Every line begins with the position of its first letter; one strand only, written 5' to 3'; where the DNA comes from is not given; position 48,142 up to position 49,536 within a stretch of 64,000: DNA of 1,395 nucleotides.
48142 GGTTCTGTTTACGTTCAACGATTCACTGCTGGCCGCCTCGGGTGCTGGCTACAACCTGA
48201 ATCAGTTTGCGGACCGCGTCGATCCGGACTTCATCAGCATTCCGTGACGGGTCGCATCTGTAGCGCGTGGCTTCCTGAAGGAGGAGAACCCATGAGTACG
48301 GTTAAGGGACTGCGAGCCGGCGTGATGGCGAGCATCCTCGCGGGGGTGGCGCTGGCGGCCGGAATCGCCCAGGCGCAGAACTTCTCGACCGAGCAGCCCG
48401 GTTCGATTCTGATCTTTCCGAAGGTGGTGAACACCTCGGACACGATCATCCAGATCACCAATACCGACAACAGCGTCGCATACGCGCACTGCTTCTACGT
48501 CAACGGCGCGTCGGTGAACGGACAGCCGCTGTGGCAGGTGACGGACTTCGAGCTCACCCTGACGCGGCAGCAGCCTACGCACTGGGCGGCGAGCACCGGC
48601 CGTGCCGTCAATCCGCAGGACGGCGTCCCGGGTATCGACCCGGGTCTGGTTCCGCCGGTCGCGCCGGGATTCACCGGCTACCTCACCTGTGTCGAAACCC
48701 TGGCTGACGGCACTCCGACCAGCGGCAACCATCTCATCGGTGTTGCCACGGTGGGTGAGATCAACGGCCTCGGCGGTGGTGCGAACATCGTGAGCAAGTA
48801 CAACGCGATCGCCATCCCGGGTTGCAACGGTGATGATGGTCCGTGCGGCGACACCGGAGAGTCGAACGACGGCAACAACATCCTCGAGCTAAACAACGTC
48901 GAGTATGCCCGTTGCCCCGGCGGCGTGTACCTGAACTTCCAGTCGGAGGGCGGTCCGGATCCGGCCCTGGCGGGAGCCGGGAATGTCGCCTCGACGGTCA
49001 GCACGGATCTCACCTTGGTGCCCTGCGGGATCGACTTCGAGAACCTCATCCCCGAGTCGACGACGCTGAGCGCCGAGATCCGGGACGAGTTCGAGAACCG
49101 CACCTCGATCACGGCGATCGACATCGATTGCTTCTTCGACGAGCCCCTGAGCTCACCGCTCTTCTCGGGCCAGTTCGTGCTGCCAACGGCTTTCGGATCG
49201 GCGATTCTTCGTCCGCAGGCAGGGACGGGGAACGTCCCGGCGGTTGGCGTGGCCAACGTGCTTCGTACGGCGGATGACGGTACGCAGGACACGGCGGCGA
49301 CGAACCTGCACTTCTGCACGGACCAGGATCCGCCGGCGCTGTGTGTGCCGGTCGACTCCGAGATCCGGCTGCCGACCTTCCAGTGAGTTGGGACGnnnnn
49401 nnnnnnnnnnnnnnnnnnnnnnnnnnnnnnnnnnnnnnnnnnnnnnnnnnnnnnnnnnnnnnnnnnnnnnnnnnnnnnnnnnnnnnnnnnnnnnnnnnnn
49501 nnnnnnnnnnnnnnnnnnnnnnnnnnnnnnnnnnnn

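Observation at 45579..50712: Four tandem paralogs (P3-P6) of a secreted, Cys-containing protein family I cannot assign to any named family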

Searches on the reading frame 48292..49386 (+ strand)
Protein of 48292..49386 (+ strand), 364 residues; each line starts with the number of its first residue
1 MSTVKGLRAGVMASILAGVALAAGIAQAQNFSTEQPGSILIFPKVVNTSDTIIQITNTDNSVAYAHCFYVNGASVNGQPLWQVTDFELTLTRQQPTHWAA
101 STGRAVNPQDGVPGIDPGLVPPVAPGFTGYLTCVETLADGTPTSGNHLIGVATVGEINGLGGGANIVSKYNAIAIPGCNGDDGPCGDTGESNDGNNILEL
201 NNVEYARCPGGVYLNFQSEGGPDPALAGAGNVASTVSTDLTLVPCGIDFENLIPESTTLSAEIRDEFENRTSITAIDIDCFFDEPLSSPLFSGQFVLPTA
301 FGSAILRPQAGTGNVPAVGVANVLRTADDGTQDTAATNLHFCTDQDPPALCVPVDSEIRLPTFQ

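Call 3: search_protein_families(library=pfam, proteins=[window:48292-49386:+], max_evalue=1)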
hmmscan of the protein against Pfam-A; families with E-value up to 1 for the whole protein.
window:48292-49386:+ (364 aa): 0 families

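Call 4: search_protein_families(library=ncbifam, proteins=[window:48292-49386:+], max_evalue=1)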
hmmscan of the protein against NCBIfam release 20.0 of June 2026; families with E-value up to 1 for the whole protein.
window:48292-49386:+ (364 aa): 0 families

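Call 19: predict_structure(alignment_id=A2)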
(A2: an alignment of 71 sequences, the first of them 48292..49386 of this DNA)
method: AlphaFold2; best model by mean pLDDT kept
length: 364 residues; sequences in the alignment: 71
mean_pLDDT: 87.3   pTM: 0.87
mean pLDDT of the five models: 87.3, 85.4, 84.6, 84.2, 83.9
residues with pLDDT >= 90: 240; 70-90: 69; 50-70: 47; < 50: 8
segments of 3 or more residues with pLDDT < 50: 1-3, 23-26
pLDDT, mean of each block of 10 residues (from residue 1): 51 59 54 94 95 97 97 90 96 93 87 81 96 97 96 82 80 92 73 91 92 94 83 89 97 94 93 91 92 77 94 92 94 94 74 93 81
secondary structure, 60 per line:
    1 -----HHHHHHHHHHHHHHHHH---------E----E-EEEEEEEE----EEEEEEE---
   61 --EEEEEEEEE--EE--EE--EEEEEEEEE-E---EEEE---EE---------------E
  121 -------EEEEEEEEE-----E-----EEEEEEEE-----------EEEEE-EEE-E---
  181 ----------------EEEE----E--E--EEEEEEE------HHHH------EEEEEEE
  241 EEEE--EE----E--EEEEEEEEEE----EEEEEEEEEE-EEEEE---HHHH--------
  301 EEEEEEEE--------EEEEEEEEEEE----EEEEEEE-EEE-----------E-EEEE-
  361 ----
elements in order: H6-22 E39-46 E51-57 E63-71 E82-90 E96-99 E128-136 E148-155 E167-171 E173-175 E197-200 E211-217 H224-227 E234-244 E256-265 E270-279 E281-285 H289-292 E301-308 E317-327 E332-338 E340-342 E356-359

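Call 21: fold_search(model_id=the predicted structure, library=pdb)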
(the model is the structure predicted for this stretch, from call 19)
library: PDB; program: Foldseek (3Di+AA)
matches with E <= 10: 1085; with E <= 0.001: 6
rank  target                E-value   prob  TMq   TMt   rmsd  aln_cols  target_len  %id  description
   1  4ll1_C                1.8e-04  0.41  0.12  0.14  22.8       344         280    8  The structure of the TRX and TXNIP complex (released 2014-02-05)
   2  8syn_C                3.1e-04  0.38  0.13  0.15  21.4       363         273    9  Human VPS35L/VPS29/VPS26C Complex (released 2023-11-01)
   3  1nc7_A                4.3e-04  1.00  0.25  0.73   5.3       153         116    8  Crystal Structure of Thermotoga maritima 1070 (released 2003-07-01)
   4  4ll4_C                5.1e-04  0.30  0.12  0.14  22.5       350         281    7  The structure of the TRX and TXNIP complex (released 2014-02-05)
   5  6kc2_A                8.2e-04  0.41  0.15  0.16  20.1       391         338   12  Crystal Structure of Lectin from Pleurotus ostreatus in complex with Rhamnose (released 2020-08-05)
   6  5f0m_B                9.6e-04  0.20  0.10  0.12  24.2       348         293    9  Structure of retromer VPS26-VPS35 subunits bound to SNX3 and DMT1 (SeMet labeled) (released 2016-12-07)
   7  5uj6_B                1.2e-03  0.54  0.16  0.08  18.7       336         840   10  Crystal Structure of Bacteroides Uniformis beta-glucuronidase (released 2017-06-28)
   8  6t0q_A                1.6e-03  0.38  0.16  0.17  20.2       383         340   11  Pleurotus Ostreatus Lectin (POL), apo form (released 2020-02-19)
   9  1nc7_D                1.6e-03  1.00  0.25  0.70   5.3       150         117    8  Crystal Structure of Thermotoga maritima 1070 (released 2003-07-01)
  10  4ypj_A                1.6e-03  0.28  0.13  0.08  19.0       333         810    9  X-ray Structure of The Mutant of Glycoside Hydrolase (released 2015-04-29)
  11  5f0l_B                1.7e-03  0.15  0.11  0.12  23.8       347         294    9  Structure of retromer VPS26-VPS35 subunits bound to SNX3 and DMT1 (released 2016-12-07)
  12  5f0j_B                1.7e-03  0.12  0.08  0.10  23.9       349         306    9  Structure of retromer VPS26-VPS35 subunits bound to SNX3 (released 2016-12-07)
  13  1nc7_B                2.0e-03  1.00  0.25  0.72   5.0       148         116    7  Crystal Structure of Thermotoga maritima 1070 (released 2003-07-01)
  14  8oxw_A                2.0e-03  0.44  0.14  0.08  19.9       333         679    8  Transglutaminase 3 in complex with DH patient-derived Fab DH63-B02 (released 2023-10-18)
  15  6kbq_A                2.1e-03  0.63  0.20  0.21  19.6       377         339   13  Crystal Structure of Lectin from Pleurotus ostreatus in complex with Glycerol (released 2020-08-05)
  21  9m0e_A                3.1e-03  0.44  0.15  0.07  18.6       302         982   12  Enhancing the synthesis efficiency of galacto-oligosaccharides of a beta-galactosidase from Paenibacillus barengoltzii (released 2025-04-23)
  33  9bey                  6.2e-03  0.23  0.13  0.08  18.8       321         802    8  Structure of a lambda-carrageenan active GH2 A in complex with inhibitor (released 2025-08-27)
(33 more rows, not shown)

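Call 24: fold_search(model_id=the predicted structure, library=viral)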
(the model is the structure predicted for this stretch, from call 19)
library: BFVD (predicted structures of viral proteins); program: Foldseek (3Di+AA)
matches with E <= 10: 1378; with E <= 0.001: 8
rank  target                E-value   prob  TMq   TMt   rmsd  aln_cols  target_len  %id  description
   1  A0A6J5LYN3            4.5e-05  0.87  0.16  0.07  22.8       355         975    8  Uncharacterized protein [uncultured Caudovirales phage]
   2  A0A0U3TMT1            9.5e-05  0.92  0.19  0.11  21.3       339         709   11  Minor tail protein [Arthrobacter phage SorJuana]
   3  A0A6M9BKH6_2          1.2e-04  0.69  0.18  0.07  24.1       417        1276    9  Uncharacterized protein (Fragment) [Trichosanthes kirilowii picorna-like virus]
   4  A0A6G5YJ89            1.5e-04  0.72  0.15  0.08  22.8       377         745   11  (no name in the UniProt tables at hand)
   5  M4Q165                2.2e-04  0.77  0.18  0.08  21.2       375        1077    9  (no name in the UniProt tables at hand)
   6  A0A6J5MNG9            5.8e-04  0.66  0.19  0.18  20.0       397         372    9  Uncharacterized protein [uncultured Caudovirales phage]
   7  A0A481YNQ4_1          6.5e-04  0.51  0.17  0.07  22.1       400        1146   12  Collagen triple helix repeat protein [Pithovirus LCDPAC02]
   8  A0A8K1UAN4            7.2e-04  0.28  0.12  0.11  24.9       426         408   11  Putative polyprotein (Fragment) [Biomphalaria pfeifferi virus]
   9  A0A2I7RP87            1.1e-03  0.38  0.15  0.15  19.8       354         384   10  (no name in the UniProt tables at hand)
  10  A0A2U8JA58            1.2e-03  0.33  0.16  0.08  21.1       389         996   12  RNA2 polyprotein [Red clover mottle virus]
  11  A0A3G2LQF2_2          1.4e-03  0.35  0.16  0.07  23.8       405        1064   10  Genome polyprotein (Fragment) [Cragig virus 3]
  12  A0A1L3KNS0            1.4e-03  0.33  0.16  0.09  22.2       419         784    8  (no name in the UniProt tables at hand)
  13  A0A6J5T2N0            1.4e-03  0.28  0.14  0.08  25.6       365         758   11  Uncharacterized protein [uncultured Caudovirales phage]
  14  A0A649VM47            1.4e-03  0.28  0.15  0.10  20.3       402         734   10  Minor tail protein [Arthrobacter phage Mufasa8]
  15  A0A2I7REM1            1.7e-03  0.33  0.16  0.11  20.7       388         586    9  Uncharacterized protein [Vibrio phage 1.169.O._10N.261.52.B1]
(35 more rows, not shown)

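Call 42: search_protein_representatives(alignment_id=A2)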
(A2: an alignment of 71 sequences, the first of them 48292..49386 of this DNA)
Query: 71 sequences, 386 profile positions. Proteins with E-value up to 0.001 (for the whole library): 2420; up to 1e-10: 1670; up to 1e-30: 746. The best 150 are listed.
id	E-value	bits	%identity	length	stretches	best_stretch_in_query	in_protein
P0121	8.7e-158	541.7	-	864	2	16-349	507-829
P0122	2.6e-126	438.1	-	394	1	23-382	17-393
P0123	9.7e-124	429.6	-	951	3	29-372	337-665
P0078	4.7e-123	427.3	-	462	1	5-372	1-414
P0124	9.8e-123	426.3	-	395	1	5-383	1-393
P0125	1.5e-122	425.7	-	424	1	5-381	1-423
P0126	9.1e-121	419.8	-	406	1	6-384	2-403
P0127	1.4e-119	415.9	-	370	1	12-377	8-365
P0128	2.2e-119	415.3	-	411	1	5-380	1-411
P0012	2.7e-117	408.3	-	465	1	5-380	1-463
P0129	4.7e-117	407.6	-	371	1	15-382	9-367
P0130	6.6e-117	407.1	-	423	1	5-381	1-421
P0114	1.8e-116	405.7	-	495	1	5-369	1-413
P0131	2.5e-116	405.2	-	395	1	5-380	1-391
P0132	1.6e-115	402.6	-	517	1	5-372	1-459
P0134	6.3e-115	400.6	-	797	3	110-381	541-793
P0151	3.6e-108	378.3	-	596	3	35-381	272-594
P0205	4.8e-98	345.0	-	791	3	39-381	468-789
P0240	1.8e-93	329.9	-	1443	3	27-381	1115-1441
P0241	3.6e-93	328.9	-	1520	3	34-380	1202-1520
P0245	8.0e-93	327.8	-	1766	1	34-381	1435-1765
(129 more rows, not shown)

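Call 43: search_protein_families(library=pfam, proteins=[P0240, P0241, P0245, P0123, P0134, P0151, P0205, P0121], max_evalue=0.001)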
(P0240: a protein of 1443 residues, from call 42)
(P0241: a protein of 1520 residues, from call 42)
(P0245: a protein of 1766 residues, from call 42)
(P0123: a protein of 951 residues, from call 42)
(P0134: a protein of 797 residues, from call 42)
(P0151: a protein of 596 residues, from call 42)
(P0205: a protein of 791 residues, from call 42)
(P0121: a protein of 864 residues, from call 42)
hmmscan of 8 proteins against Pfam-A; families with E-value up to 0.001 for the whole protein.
P0240 (1443 aa): 5 families
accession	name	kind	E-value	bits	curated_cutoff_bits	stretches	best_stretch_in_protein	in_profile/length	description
PF24684.1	Vgb_lyase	-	1.2e-100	336.6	50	3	675-821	55-200/290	Virginiamycin B lyase family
PF08450.18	SGL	-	7.8e-11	42.5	26.3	0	721-770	188-236/246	SMP-30/Gluconolactonase/LRE-like region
PF07494.17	Reg_prop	-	2e-05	24.7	20.4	0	721-733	9-21/24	Two component regulator propeller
PF13449.12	Phytase-like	-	2.1e-05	25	27.6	0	721-759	72-110/284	Esterase-like activity of phytase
PF25021.1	TEN_NHL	-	0.00012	21.7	27.1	0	676-708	32-62/357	Teneurin NHL domain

P0241 (1520 aa): 7 families
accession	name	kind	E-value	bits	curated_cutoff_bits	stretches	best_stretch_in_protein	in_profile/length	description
PF10282.15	Lactonase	-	6.7e-12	45.7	21.7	1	679-869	97-319/344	Lactonase, 7-bladed beta-propeller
PF13620.12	CarboxypepD_reg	-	1.4e-11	45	32.3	1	331-405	2-77/82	Carboxypeptidase regulatory-like domain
PF25174.1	Beta-prop_THOC3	-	2.5e-11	43.6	305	0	774-832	69-126/272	THOC3 beta-propeller domain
PF21783.3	YNCE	-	9.4e-09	35.5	27.1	1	677-978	37-331/339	YNCE-like beta-propeller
PF02239.22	Cytochrom_D1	-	3.8e-07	29.4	25.5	0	768-839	284-361/368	Cytochrome D1 heme domain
PF08450.18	SGL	-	1.7e-05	25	26.3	0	688-739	113-163/246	SMP-30/Gluconolactonase/LRE-like region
PF13715.12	CarbopepD_reg_2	-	2.9e-05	24.5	32.2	1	331-402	1-69/88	CarboxypepD_reg-like domain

P0245 (1766 aa): 5 families
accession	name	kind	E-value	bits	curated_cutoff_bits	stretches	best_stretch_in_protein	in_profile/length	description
PF13517.12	FG-GAP_3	-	8.3e-34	116.4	26.9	6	1087-1145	2-60/61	FG-GAP-like repeat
PF07705.17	CARDB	-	3.6e-09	37.2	22.7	1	874-983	2-98/101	CARDB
PF00036.39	EF-hand_1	-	1e-07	31.4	25.4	0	65-85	7-27/29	EF hand domain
PF13202.12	EF-hand_5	-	2.8e-07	30.1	25.9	0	65-81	6-22/25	EF hand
PF13405.12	EF-hand_6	-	7e-06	25.8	25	0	65-85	7-27/30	EF-hand domain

P0123 (951 aa): 0 families

P0134 (797 aa): 0 families

P0151 (596 aa): 0 families

P0205 (791 aa): 0 families

P0121 (864 aa): 0 families

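Call 45: search_protein_families(library=pfam, alignment_id=A2, max_evalue=10)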
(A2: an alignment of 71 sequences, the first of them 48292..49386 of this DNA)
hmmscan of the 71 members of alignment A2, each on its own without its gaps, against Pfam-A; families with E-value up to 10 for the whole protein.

A. member 1, window:48292-49386:+ (364 aa): 0 families

B. families by the number of members that match (of 71 scanned): 28 families (the first 25 are shown)
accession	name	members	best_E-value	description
PF23105.1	EGF_integrin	13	0.0011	Integrin EGF domain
PF23416.1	DUF7107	6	0.0038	Domain of unknown function (DUF7107)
PF17983.6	Tryp_inh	5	2.3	Trypsin inhibitors 1,2 and 3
PF04706.18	Dickkopf_N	4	0.18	Dickkopf N-terminal cysteine-rich region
PF00095.26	WAP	3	0.19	WAP-type (Whey Acidic Protein) 'four-disulfide core'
PF17041.10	SasG_E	2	0.041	E domain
PF01683.23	EB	2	0.11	EB module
PF07127.16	Nodulin_late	2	0.32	Late nodulin domain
PF24908.1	Ig_SIBA-E_2nd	1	0.0032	Integrin beta-like protein A-E, second Ig-like domain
PF08041.16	PetM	1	0.0034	PetM family of cytochrome b6f complex subunit 7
PF21172.3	CueP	1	0.0086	Periplasmic copper-binding protein CueP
PF08116.16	Toxin_29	1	0.044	PhTx neurotoxin family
PF15913.10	Furin-like_2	1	0.055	Furin-like repeat, cysteine-rich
PF00193.23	Xlink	1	0.058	Extracellular link domain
PF22311.1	DUF6970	1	0.071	Domain of unknown function (DUF6970)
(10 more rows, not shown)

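Call 48: search_protein_families(library=pfam, proteins=[P0123], max_evalue=0.01)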
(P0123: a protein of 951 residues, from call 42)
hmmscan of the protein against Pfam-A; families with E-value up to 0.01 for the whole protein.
P0123 (951 aa): 1 family
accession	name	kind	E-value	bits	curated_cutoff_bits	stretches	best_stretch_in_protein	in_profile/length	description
PF00036.39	EF-hand_1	-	0.002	18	25.4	0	711-730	8-27/29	EF hand domain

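Call 53: find_homologous_proteins(query=P0123, max_evalue=0.00001)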
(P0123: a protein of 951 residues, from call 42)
Query P0123 (951 aa): 4 proteins with E <= 0.00001 among 8000 candidates.
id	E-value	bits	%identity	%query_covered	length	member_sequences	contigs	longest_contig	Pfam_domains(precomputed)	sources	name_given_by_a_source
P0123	0.0e+0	2112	100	100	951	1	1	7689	-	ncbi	-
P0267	3.8e-247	841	49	94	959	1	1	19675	-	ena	-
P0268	6.9e-234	797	48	98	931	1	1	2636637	-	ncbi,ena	-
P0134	1.3e-67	247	37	33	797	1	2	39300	-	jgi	jgi:hypothetical protein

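Call 65: search_protein_families(library=ncbifam, proteins=[P0121, P0134, P0245], max_evalue=0.01)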
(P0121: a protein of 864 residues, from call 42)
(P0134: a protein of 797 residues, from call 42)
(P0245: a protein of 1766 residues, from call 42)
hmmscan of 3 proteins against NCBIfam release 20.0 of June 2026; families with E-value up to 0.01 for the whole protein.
P0121 (864 aa): 0 families

P0134 (797 aa): 0 families

P0245 (1766 aa): 1 family
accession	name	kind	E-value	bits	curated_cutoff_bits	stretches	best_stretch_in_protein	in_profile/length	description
NF041410.1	XopAW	subfamily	0.0011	18.9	120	1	36-85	113-163/235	XopAW family type III secretion system calcium-binding effector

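Call 87: search_protein_families(library=phrogs, proteins=[window:48292-49386:+], max_evalue=0.01)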
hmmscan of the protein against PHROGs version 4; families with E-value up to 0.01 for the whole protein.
window:48292-49386:+ (364 aa): 0 families

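Call 88: search_protein_families(library=padloc, proteins=[window:48292-49386:+], max_evalue=0.01)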
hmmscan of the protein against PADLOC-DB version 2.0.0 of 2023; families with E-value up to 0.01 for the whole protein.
window:48292-49386:+ (364 aa): 0 families
